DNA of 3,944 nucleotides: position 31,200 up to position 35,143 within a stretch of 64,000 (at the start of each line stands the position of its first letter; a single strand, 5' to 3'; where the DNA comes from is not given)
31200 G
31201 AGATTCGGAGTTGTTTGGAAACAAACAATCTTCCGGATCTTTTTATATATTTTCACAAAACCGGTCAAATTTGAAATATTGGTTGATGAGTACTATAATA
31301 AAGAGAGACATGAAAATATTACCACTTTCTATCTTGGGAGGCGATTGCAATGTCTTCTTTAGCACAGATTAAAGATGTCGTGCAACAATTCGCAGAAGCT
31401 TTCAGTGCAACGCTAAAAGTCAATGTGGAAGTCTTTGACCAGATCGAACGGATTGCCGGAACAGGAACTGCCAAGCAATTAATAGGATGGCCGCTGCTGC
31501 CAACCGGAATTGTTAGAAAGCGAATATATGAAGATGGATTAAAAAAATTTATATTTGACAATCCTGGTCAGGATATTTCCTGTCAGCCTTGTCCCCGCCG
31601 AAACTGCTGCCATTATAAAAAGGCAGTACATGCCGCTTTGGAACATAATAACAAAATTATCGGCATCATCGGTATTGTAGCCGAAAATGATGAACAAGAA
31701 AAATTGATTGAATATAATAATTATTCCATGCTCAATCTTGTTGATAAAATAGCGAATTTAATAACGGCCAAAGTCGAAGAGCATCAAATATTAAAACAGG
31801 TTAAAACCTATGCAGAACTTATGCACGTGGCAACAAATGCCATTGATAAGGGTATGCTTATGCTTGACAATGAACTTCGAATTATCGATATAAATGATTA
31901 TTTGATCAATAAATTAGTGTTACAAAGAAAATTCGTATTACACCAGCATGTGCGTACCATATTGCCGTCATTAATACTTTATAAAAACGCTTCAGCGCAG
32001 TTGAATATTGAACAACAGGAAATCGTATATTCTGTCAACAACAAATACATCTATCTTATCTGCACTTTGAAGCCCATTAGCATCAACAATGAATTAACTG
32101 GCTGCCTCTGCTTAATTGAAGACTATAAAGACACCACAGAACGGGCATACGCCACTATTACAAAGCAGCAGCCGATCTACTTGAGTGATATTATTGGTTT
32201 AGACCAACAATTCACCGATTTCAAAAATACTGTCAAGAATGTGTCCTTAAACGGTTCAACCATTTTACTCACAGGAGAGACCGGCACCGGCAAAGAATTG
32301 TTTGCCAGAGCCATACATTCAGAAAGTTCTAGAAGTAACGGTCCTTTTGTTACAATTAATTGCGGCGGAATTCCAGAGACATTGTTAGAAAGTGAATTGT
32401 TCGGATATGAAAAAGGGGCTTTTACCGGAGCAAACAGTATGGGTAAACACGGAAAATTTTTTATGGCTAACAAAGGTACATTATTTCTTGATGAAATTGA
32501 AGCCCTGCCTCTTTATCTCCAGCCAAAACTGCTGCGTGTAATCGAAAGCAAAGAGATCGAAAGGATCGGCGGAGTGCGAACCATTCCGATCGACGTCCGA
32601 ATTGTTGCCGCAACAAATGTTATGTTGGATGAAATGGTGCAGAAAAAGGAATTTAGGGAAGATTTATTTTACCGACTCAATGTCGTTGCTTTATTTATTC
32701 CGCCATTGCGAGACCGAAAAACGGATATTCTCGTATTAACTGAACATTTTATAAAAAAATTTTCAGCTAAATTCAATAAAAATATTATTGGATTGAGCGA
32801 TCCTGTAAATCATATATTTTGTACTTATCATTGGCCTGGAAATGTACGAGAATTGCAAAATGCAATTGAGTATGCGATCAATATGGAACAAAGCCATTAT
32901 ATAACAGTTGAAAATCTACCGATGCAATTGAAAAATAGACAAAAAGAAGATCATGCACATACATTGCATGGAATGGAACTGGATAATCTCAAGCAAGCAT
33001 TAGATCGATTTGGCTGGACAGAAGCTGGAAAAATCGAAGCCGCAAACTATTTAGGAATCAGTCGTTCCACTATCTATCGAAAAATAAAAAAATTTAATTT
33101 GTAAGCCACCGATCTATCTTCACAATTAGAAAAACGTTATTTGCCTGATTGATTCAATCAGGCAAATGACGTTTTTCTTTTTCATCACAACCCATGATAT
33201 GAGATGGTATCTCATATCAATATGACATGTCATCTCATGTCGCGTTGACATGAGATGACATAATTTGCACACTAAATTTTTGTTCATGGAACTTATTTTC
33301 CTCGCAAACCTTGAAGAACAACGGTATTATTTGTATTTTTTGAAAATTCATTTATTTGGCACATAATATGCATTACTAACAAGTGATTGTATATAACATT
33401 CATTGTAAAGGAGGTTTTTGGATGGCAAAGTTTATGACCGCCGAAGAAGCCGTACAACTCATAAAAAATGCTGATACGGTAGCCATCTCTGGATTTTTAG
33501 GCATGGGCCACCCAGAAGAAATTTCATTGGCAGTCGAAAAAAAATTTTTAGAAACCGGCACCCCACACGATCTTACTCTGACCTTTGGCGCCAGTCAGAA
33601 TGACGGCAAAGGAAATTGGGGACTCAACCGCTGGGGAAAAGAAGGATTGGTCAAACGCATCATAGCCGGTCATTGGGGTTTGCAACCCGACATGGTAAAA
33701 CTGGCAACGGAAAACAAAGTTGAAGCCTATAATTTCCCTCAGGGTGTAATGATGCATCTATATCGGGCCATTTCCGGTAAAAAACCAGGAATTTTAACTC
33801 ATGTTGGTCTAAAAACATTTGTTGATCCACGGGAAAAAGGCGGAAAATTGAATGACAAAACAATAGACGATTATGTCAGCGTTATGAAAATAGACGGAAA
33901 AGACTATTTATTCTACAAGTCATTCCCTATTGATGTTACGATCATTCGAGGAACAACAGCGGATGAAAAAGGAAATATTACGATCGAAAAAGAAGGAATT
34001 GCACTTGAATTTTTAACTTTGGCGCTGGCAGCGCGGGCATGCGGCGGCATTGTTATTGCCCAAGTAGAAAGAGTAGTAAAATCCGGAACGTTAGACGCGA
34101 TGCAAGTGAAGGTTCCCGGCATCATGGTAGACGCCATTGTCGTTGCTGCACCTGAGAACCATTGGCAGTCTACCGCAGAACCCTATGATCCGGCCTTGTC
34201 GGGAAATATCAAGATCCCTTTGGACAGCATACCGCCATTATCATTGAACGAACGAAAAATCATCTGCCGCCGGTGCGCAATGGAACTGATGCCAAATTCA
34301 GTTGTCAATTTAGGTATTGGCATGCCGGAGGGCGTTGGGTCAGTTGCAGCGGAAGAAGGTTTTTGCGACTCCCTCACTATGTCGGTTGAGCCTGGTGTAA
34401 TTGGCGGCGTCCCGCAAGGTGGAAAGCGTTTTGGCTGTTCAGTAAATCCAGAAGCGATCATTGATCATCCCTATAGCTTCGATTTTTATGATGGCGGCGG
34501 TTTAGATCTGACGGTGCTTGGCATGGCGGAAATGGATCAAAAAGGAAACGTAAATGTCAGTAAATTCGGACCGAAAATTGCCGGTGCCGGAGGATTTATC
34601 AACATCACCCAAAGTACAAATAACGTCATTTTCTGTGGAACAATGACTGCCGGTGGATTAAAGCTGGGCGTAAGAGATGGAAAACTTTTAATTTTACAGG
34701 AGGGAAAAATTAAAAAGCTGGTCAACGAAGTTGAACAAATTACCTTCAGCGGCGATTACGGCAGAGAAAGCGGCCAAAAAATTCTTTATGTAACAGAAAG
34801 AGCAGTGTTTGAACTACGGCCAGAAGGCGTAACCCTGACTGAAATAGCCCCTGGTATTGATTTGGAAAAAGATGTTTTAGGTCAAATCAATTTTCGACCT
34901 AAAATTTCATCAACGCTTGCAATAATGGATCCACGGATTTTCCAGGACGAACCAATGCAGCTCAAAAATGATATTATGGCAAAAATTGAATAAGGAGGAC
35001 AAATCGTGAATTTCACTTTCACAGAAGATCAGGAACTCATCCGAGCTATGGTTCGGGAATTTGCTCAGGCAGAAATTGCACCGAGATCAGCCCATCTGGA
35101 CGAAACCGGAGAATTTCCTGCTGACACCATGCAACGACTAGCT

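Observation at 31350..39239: Sigma-54-controlled acyl-CoA catabolic module with an AbfD-family radical dehydratase/isomerase and an unknown substrate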

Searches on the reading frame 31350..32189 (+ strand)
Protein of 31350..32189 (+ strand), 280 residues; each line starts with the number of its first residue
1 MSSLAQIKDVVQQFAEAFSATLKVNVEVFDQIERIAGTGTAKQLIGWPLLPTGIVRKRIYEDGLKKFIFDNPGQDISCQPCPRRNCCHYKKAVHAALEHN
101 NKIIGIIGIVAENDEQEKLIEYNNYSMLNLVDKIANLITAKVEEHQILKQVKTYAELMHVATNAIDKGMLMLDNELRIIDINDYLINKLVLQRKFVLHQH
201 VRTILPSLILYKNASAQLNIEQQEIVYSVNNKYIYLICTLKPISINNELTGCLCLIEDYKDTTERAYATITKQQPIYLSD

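Call 36: search_protein_families(library=pfam, proteins=[window:31350-32168:+], max_evalue=1)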
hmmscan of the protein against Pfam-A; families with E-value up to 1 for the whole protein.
seq(273 aa): 3 families
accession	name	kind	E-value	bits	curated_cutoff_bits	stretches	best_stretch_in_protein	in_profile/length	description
PF13426.13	PAS_9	-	7e-06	26.7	27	1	168-258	3-100/103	PAS domain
PF15714.11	SpoVT_C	-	0.0069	16.9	27.5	0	7-43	2-38/128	Stage V sporulation protein T C-terminal, transcription factor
PF06227.17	Poxv_Bcl-2-like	-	0.077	13.2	23.6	1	95-136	110-151/156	Poxvirus Bcl-2-like proteins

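Call 47: find_homologous_proteins(query=window:31350-32159:+, max_evalue=0.001)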
Query window:31350-32159:+: 422 candidates shared short words with the query, none scored E <= 0.001.

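Call 51: predict_structure(protein=window:31350-32189:+)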
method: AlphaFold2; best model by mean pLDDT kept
length: 280 residues; sequences in the alignment: 1
mean_pLDDT: 32.4   pTM: 0.19
mean pLDDT of the five models: 32.4, 29.4, 27.5, 26.5, 24.7
residues with pLDDT >= 90: 0; 70-90: 0; 50-70: 0; < 50: 280
segments of 3 or more residues with pLDDT < 50: 1-280
pLDDT, mean of each block of 10 residues (from residue 1): 37 37 31 32 27 27 34 36 33 30 29 30 29 36 33 33 30 23 28 28 27 26 34 39 38 43 36 39
secondary structure, 60 per line:
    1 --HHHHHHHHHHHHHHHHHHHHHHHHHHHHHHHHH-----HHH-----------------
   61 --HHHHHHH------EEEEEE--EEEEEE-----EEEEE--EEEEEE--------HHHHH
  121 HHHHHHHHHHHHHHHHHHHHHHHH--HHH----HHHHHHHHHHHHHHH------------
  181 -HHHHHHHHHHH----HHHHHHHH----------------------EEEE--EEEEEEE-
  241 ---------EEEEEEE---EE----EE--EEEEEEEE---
elements in order: H3-35 H63-69 E76-81 E84-89 E95-99 E102-107 H116-144 H154-168 H182-192 H197-204 E227-230 E233-239 E250-256 E270-277

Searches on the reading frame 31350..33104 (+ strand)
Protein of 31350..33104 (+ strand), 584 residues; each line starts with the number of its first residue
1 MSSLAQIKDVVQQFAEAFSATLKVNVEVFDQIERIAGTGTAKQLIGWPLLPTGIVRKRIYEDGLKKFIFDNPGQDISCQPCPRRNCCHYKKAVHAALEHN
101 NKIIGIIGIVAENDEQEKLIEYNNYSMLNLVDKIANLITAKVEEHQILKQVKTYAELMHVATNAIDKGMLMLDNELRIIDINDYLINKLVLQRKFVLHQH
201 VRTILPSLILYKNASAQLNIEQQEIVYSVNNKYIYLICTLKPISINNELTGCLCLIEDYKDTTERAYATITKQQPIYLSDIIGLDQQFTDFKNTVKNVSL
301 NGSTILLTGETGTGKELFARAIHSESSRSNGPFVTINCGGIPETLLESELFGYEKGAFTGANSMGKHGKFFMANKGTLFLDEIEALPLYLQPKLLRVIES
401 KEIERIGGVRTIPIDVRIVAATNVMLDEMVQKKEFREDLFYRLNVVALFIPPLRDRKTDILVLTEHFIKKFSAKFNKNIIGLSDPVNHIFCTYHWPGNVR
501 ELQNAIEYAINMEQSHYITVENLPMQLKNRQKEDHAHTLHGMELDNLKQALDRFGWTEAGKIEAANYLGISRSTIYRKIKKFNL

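Call 3: search_protein_families(library=pfam, proteins=[window:31350-33104:+])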
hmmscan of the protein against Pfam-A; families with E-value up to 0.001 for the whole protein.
window:31350-33104:+ (584 aa): 10 families
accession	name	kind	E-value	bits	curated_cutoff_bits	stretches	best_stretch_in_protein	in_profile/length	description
PF00158.32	Sigma54_activat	-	6.3e-67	224.9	20.2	1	281-448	1-167/168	Sigma-54 interaction domain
PF25601.1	AAA_lid_14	-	3.1e-26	91.4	27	1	454-537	1-84/87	AAA+ ATPase lid domain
PF14532.12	Sigma54_activ_2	-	9.1e-18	65.3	25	1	285-453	4-138/138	Sigma-54 interaction domain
PF02954.25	HTH_8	-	1.5e-08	34.7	22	1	547-582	10-42/42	Bacterial regulatory protein, Fis family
PF00004.35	AAA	-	2.2e-05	25.4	21.2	1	305-425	1-111/131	ATPase family associated with various cellular activities (AAA)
PF01078.27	Mg_chelatase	-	2.4e-05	24.3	20.3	0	357-424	89-158/207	Magnesium chelatase, subunit ChlI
PF07728.20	AAA_5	-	3e-05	24.5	22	1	305-426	2-125/139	AAA domain (dynein-related subfamily)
PF13426.13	PAS_9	-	4.2e-05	24.2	27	1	168-258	3-100/103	PAS domain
PF07724.20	AAA_2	-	6.6e-05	23.4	27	1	303-435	4-136/166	AAA domain (Cdc48 subfamily)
PF05673.19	DUF815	-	0.00013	21.7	23.8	1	260-329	9-80/249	Protein of unknown function (DUF815)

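Call 4: search_protein_families(library=ncbifam, proteins=[window:31350-33104:+])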
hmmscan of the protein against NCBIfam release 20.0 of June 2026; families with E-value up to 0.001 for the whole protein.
window:31350-33104:+ (584 aa): 28 families (the best 25 are shown)
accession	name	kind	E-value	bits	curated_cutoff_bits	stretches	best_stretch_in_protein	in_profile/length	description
NF041552.1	TF_PrdR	equivalog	1.4e-110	370.3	795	1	106-583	82-577/577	sigma-54 dependent transcriptional regulator PrdR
TIGR01817.1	nifA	equivalog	1e-95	321.6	528.85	1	260-535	177-450/534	nif-specific transcriptional activator NifA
TIGR02915.1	PEP_resp_reg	equivalog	2.7e-95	319.8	502.6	1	274-584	134-444/445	PEP-CTERM-box response regulator transcription factor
NF008469.0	PRK11361.1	equivalog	1.3e-93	314.2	714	1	281-580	145-452/461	acetoacetate metabolism transcriptional regulator AtoC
NF011953.0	PRK15424.1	equivalog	4.3e-89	299.5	703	1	270-581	210-533/538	propionate catabolism operon regulatory protein PrpR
NF003451.0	PRK05022.1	equivalog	3.8e-87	293.1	476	1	264-554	175-471/512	nitric oxide reductase transcriptional regulator NorR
TIGR02329.1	propionate_PrpR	equivalog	1.3e-86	291.3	499.2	1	276-581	209-526/526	propionate catabolism operon regulatory protein PrpR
TIGR01818.1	ntrC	equivalog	2.1e-81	274.1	558.6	1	269-553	124-405/463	nitrogen regulation protein NR(I)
NF038308.1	RNA_repair_RtcR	equivalog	2.3e-80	271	650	1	257-555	158-464/530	RNA repair transcriptional activator RtcR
NF008485.2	PRK11388.1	equivalog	2.4e-80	270.6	551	1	121-584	175-637/643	dihydroxyacetone kinase operon transcriptional regulator DhaR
NF050807.1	TransRegFlbDCaul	equivalog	2.5e-79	267.2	750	1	282-529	121-367/454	sigma-54-dependent transcriptional regulator FlbD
TIGR02974.1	phageshock_pspF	equivalog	4e-76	256.4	443.55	1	281-525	1-245/336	phage shock protein operon transcriptional activator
NF011958.0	PRK15429.1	equivalog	1.7e-75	255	830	1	278-582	378-684/692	formate hydrogenlyase transcriptional activator FlhA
NF007689.0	PRK10365.1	equivalog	1.8e-75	254.4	760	1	281-579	141-439/441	sigma-54-dependent response regulator transcription factor ZraR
NF041906.1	V4R_TF_MobR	exception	2.2e-75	254.2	999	1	280-582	233-544/544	phenol degradation transcriptional regulator MobR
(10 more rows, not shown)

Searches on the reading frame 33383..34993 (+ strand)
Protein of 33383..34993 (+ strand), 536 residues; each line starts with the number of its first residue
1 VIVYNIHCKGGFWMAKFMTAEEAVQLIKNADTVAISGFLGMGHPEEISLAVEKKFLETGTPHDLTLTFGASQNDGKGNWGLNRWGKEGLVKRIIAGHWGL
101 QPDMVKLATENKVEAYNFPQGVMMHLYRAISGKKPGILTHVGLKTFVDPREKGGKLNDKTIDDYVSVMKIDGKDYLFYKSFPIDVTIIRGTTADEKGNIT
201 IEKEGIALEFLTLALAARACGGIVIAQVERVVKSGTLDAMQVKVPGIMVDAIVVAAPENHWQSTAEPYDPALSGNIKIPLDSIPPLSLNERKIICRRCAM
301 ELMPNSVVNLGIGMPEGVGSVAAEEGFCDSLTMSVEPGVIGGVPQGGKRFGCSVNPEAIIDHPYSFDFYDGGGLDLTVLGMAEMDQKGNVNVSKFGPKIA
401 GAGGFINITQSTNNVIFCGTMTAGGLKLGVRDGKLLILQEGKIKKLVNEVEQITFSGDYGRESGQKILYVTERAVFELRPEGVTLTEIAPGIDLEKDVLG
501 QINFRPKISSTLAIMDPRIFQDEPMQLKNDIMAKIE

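Call 3: search_protein_families(library=pfam, proteins=[window:33383-34993:+])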
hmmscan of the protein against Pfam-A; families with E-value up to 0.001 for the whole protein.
window:33383-34993:+ (536 aa): 3 families
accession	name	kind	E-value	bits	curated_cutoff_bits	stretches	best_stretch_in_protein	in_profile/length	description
PF01144.29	CoA_trans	-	2.3e-30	106.1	23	1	18-254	2-216/217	Coenzyme A transferase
PF02550.21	AcetylCoA_hydro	-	0.00014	22.4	24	0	13-51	5-43/198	Acetyl-CoA hydrolase/transferase N-terminal domain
PF16957.11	Mal_decarbox_Al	-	0.00036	19.4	25.4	1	184-276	139-224/546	Malonate decarboxylase, alpha subunit, transporter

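Call 4: search_protein_families(library=ncbifam, proteins=[window:33383-34993:+])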
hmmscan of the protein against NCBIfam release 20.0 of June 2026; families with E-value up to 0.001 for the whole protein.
window:33383-34993:+ (536 aa): 8 families
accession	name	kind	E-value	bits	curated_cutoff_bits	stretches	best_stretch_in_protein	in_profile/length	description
NF052271.1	Staph_FadX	equivalog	4.7e-129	431.3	750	1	16-532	2-518/523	fatty acid degradation protein FadX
NF007394.0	PRK09920.1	equivalog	8.7e-22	77.8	315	1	15-255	3-216/219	acetate CoA-transferase subunit alpha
TIGR02429.1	pcaI_scoA_fam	subfamily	1.9e-21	76.5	128.5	1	18-254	7-218/222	3-oxoacid CoA-transferase subunit A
TIGR02428.1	pcaJ_scoB_fam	subfamily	3.9e-15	55.8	243.55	1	290-420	2-142/207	3-oxoacid CoA-transferase subunit B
TIGR03458.1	YgfH_subfam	subfamily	3.4e-07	29.3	658.7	1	15-73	3-64/489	succinate CoA transferase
NF053666.1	BtrAceCoATfers1341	equivalog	7e-06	25.2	740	1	16-74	3-64/492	butyryl-CoA:acetate CoA transferase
NF053853.1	ScActCoATferScpC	equivalog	4.9e-05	22.2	500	1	13-73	10-68/493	succinyl-CoA:acetate CoA-transferase ScpC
TIGR01110.1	mdcA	equivalog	7.3e-05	21.5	789.15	1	183-259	138-208/543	malonate decarboxylase subunit alpha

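Call 34: search_solved_structures(query=window:33422-34993:+)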
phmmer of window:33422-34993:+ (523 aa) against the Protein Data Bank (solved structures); distinct sequences matched with E-value up to 0.001: 30.
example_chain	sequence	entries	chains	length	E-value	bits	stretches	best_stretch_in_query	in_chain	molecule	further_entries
2ahu_A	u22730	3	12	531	1.2e-135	456.4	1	4-512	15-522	putative enzyme ydiF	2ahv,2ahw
9xmy_A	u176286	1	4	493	2.3e-20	75.9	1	3-405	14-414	Succinyl-CoA:3-ketoacid-coenzyme A transferase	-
6lp1_A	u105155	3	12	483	2.4e-20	75.9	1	3-405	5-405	Succinyl-CoA:3-ketoacid-coenzyme A transferase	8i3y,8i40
8k9h_B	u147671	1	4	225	1.5e-19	73.3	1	3-240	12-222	Acetoacetate:butyrate/acetate coenzyme A transferase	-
9cq2_A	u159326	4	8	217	2.5e-18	69.3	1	10-242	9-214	3-oxoacid CoA-transferase, A subunit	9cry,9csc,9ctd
4kgb_A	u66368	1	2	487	4.1e-17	65.2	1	7-403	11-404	Succinyl-CoA:3-ketoacid-coenzyme A transferase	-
3oxo_A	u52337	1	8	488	2.1e-16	62.9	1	4-403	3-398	Succinyl-CoA:3-ketoacid-coenzyme A transferase 1, mitochondrial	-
1m3e_A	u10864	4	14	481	2.3e-16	62.8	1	4-403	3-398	SUCCINYL-COA:3-KETOACID-COENZYME A TRANSFERASE | Succinyl-CoA:3-ketoacid-coenzyme A transferase, mitochondrial precursor | Succinyl-CoA:3-ketoacid-coenzyme A tr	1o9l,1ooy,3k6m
2nrb_A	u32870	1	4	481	2.6e-16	62.6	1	4-403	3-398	Succinyl-CoA:3-ketoacid-coenzyme A transferase 1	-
2nrc_A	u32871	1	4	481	2.6e-16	62.6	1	4-403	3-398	Succinyl-CoA:3-ketoacid-coenzyme A transferase 1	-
1ooz_A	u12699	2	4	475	3.2e-15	59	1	4-403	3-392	Succinyl-CoA:3-ketoacid-coenzyme A transferase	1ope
3cdk_A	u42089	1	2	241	1.4e-14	56.9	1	6-245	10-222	Succinyl-CoA:3-ketoacid-coenzyme A transferase subunit A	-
1k6d_A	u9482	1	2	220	4.7e-14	55.1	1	2-242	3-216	ACETATE COA-TRANSFERASE ALPHA SUBUNIT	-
5dbn_A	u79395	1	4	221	4.7e-14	55.1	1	2-242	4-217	Acetate CoA-transferase subunit alpha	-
3dlx_A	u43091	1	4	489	4.8e-14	55.1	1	2-402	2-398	Succinyl-CoA:3-ketoacid-coenzyme A transferase 1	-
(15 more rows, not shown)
